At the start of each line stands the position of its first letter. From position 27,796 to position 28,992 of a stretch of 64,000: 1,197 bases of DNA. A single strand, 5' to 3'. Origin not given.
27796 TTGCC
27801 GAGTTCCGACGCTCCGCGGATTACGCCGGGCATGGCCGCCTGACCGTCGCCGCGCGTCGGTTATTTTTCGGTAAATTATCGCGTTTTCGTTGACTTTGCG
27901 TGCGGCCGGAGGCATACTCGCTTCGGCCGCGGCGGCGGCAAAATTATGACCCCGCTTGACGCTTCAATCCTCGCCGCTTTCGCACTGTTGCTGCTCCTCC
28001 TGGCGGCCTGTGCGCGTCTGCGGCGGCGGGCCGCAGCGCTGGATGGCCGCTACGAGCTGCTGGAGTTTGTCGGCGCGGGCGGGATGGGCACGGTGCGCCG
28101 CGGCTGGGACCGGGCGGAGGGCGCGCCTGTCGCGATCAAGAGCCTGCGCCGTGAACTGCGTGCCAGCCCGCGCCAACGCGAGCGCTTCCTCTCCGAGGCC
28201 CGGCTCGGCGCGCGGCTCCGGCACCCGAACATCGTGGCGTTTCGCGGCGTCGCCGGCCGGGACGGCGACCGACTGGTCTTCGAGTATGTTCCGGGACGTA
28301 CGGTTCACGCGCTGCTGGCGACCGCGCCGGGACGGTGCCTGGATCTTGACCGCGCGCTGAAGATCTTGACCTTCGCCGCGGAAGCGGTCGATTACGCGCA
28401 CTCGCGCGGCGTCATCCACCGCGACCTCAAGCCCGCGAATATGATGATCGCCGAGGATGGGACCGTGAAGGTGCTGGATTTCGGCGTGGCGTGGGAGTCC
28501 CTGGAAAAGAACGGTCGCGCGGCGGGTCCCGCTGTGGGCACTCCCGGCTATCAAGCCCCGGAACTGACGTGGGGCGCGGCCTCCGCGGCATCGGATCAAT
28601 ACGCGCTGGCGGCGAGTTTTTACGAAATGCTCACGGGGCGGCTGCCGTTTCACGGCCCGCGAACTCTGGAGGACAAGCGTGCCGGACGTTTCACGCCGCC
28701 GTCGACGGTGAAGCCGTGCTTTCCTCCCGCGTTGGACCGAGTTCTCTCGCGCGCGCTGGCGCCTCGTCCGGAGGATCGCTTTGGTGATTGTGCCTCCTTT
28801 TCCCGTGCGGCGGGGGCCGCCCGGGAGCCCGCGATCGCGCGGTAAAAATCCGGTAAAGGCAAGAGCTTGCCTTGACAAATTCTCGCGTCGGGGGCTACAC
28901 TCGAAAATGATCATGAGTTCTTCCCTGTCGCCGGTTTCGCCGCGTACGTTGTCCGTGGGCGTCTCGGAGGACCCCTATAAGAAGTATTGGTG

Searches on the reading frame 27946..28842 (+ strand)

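Call 38: search_protein_families(library=pfam, proteins=[window:27946-28842:+], max_evalue=0.001)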
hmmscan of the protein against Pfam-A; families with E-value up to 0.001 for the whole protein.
window:27946-28842:+ (299 aa): 4 families
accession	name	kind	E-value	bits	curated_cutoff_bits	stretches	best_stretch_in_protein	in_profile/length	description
PF00069.31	Pkinase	-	4.5e-42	144.7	31.7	1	36-243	1-205/263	Protein kinase domain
PF07714.23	PK_Tyr_Ser-Thr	-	7e-28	98.1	23.1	1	38-278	3-248/258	Protein tyrosine and serine/threonine kinase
PF01636.29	APH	-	1.7e-05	25.1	23.2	0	142-180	156-195/239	Phosphotransferase enzyme family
PF03109.22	ABC1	-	0.0003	20.4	22.9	1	110-184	145-216/244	ABC1 atypical kinase-like domain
